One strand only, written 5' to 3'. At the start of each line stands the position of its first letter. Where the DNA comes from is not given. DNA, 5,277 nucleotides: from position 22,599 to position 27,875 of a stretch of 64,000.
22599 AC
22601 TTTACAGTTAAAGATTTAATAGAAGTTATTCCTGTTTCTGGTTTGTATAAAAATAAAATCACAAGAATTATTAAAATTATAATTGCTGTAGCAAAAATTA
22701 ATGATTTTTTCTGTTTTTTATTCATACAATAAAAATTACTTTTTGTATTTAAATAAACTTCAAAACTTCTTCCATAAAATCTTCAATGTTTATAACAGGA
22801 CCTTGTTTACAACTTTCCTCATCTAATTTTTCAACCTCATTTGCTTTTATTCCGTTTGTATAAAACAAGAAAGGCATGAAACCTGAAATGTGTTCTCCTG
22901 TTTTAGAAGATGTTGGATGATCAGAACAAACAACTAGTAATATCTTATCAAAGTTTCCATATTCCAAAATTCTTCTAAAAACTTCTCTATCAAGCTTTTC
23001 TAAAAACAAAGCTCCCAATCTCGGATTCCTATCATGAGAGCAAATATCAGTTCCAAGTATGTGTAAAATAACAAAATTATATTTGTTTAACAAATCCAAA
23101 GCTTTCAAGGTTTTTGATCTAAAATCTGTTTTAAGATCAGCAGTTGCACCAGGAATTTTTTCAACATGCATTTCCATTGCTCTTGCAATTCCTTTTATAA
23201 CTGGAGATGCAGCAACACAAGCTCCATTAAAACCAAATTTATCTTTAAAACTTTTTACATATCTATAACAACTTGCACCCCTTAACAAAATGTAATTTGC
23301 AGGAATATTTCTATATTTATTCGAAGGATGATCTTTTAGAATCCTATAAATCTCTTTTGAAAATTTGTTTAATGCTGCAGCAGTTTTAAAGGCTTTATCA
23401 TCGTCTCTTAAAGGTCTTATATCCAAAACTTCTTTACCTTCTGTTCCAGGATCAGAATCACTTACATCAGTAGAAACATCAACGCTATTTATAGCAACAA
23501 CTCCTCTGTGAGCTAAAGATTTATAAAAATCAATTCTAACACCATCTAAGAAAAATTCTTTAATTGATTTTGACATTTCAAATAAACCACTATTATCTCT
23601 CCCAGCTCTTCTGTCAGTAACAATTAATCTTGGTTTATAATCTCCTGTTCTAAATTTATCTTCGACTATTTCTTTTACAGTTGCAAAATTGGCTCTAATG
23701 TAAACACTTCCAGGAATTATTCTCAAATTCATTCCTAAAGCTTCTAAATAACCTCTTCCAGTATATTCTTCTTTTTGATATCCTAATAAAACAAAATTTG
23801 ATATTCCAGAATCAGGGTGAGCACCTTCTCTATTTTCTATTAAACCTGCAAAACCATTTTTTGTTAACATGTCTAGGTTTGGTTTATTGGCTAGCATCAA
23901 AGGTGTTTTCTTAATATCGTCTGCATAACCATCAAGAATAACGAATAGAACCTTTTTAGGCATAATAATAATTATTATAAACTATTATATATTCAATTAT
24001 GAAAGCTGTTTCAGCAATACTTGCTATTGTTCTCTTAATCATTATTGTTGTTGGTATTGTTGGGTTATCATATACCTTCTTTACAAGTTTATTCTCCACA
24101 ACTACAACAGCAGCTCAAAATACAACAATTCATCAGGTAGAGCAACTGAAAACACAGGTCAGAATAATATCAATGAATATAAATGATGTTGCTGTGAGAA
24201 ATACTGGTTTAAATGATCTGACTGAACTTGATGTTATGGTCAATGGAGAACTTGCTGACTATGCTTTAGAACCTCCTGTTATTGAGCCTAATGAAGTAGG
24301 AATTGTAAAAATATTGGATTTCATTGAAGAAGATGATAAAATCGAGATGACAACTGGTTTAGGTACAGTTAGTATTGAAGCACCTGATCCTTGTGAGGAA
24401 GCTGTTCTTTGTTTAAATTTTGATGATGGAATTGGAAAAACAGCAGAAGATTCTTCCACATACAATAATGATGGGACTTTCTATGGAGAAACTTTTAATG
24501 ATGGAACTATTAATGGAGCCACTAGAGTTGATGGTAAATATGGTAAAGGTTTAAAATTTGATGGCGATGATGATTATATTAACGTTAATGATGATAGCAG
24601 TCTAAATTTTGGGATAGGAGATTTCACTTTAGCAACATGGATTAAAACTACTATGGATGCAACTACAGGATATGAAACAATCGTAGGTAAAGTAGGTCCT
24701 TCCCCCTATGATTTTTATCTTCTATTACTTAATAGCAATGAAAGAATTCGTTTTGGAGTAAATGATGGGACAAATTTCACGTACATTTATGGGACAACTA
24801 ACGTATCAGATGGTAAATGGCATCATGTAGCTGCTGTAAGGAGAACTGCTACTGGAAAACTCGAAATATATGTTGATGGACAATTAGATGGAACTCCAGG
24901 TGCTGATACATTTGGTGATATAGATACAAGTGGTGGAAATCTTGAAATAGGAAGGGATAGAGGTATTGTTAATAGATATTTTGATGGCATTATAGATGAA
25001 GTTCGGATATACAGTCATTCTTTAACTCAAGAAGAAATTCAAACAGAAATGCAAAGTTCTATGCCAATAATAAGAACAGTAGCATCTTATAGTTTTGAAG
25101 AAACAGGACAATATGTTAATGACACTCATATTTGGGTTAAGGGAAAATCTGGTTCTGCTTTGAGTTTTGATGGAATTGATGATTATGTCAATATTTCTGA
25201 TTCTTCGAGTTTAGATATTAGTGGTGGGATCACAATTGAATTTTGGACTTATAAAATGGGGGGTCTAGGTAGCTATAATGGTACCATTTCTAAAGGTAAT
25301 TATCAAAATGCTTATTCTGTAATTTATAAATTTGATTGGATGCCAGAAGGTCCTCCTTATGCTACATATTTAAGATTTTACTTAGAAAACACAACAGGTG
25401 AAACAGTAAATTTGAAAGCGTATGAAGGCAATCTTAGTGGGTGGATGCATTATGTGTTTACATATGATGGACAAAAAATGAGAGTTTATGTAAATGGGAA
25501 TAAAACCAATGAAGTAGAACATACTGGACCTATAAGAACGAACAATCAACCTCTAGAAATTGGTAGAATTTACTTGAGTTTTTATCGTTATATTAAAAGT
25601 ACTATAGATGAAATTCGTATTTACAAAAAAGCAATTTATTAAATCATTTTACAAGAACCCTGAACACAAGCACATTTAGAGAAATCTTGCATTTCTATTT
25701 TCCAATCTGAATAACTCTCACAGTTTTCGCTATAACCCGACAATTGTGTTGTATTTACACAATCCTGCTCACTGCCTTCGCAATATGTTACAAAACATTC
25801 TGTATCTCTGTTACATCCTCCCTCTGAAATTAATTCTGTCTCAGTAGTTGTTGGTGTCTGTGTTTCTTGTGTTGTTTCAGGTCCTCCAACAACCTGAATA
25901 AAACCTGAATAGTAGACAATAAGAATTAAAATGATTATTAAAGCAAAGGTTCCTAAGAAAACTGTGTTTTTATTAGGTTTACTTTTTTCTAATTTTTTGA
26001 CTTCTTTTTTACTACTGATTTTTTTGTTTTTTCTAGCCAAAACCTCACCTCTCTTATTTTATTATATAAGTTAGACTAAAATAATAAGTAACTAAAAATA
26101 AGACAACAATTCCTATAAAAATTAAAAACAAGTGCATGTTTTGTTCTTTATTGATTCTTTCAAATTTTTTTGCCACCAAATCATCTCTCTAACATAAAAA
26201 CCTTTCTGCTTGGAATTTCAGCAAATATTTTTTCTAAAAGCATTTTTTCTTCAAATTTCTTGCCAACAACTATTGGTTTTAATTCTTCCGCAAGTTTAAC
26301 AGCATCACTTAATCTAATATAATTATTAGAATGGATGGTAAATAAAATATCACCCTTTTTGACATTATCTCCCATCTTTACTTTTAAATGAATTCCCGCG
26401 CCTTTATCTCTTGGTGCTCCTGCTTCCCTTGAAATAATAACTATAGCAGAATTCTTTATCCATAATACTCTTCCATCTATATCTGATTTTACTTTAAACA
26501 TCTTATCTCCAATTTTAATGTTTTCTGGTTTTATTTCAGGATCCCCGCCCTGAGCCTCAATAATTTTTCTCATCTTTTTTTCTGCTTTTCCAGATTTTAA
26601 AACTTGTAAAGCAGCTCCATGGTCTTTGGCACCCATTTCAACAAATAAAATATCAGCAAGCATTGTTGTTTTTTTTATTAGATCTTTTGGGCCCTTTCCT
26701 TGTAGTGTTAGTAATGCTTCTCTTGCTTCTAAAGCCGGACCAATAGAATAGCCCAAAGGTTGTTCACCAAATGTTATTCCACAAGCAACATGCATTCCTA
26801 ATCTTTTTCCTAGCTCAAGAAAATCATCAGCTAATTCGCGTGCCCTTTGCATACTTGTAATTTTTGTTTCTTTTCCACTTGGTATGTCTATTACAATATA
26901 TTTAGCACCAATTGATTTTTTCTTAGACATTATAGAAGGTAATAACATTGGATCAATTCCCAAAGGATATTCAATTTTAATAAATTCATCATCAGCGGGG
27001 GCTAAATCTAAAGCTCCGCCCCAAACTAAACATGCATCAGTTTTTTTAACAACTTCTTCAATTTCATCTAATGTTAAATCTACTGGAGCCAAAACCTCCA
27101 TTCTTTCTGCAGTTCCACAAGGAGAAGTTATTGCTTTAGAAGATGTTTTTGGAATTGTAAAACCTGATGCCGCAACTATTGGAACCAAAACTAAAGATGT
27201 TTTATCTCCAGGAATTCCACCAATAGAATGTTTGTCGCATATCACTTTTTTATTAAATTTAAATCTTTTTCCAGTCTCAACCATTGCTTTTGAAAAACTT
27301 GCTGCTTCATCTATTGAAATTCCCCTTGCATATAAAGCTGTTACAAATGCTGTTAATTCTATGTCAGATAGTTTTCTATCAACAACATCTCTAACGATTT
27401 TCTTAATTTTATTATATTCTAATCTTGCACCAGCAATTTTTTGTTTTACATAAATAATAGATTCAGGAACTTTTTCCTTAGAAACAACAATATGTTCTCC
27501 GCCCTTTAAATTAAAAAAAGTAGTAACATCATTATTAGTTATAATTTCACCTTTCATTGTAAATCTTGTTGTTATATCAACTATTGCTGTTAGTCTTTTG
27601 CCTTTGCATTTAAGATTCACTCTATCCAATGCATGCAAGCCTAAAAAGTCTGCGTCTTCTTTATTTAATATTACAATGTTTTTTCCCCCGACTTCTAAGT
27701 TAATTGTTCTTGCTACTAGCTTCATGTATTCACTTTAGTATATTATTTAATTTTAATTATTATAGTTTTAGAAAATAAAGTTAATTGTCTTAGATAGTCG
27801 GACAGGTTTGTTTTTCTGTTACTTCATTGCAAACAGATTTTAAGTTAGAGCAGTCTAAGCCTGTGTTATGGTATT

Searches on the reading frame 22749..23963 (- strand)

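Call 11: search_protein_families(library=pfam, proteins=[window:22749-23963:-])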
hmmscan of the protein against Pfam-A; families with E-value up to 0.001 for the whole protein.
window:22749-23963:- (404 aa): 2 families
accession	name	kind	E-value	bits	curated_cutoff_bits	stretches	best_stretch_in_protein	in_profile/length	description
PF10143.14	PhosphMutase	-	2.1e-35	122.5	21.5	1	36-215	3-170/170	2,3-bisphosphoglycerate-independent phosphoglycerate mutase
PF01676.23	Metalloenzyme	-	2.2e-28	99.9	24.3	1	3-392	1-239/252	Metalloenzyme superfamily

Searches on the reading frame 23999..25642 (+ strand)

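Call 11: search_protein_families(library=pfam, proteins=[window:23999-25642:+])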
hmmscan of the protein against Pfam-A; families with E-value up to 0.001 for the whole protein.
window:23999-25642:+ (547 aa): 4 families
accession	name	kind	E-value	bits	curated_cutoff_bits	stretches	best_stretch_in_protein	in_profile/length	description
PF13385.13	Laminin_G_3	-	1.1e-51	175.4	27.6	2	188-348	1-151/151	Concanavalin A-like lectin/glucanases superfamily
PF02210.31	Laminin_G_2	-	5.5e-09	37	22.9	1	235-337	16-123/126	Laminin G domain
PF07953.20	Toxin_R_bind_N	-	3.6e-07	30.5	23.8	1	172-341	17-190/191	Clostridium neurotoxin, N-terminal receptor binding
PF00054.30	Laminin_G_1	-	2.5e-06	28.2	24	1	238-342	20-130/131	Laminin G domain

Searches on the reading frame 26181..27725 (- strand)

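Call 71: search_protein_families(library=pfam, proteins=[window:26181-27725:-])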
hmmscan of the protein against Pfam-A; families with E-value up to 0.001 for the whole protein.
window:26181-27725:- (514 aa): 4 families
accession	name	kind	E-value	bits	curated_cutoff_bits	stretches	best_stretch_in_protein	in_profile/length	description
PF02885.22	Glycos_trans_3N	-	6.2e-13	48.7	26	1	92-152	3-63/63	Glycosyl transferase family, helical bundle domain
PF07831.19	PYNP_C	-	2.1e-12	47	27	1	423-481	5-70/75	Pyrimidine nucleoside phosphorylase C-terminal domain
PF00591.27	Glycos_transf_3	-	6.7e-09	36.2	27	1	161-349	3-213/253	Glycosyl transferase family, a/b domain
PF13533.13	Biotin_lipoyl_2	-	0.00086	19.5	29.8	0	447-464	14-31/32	Biotin-lipoyl like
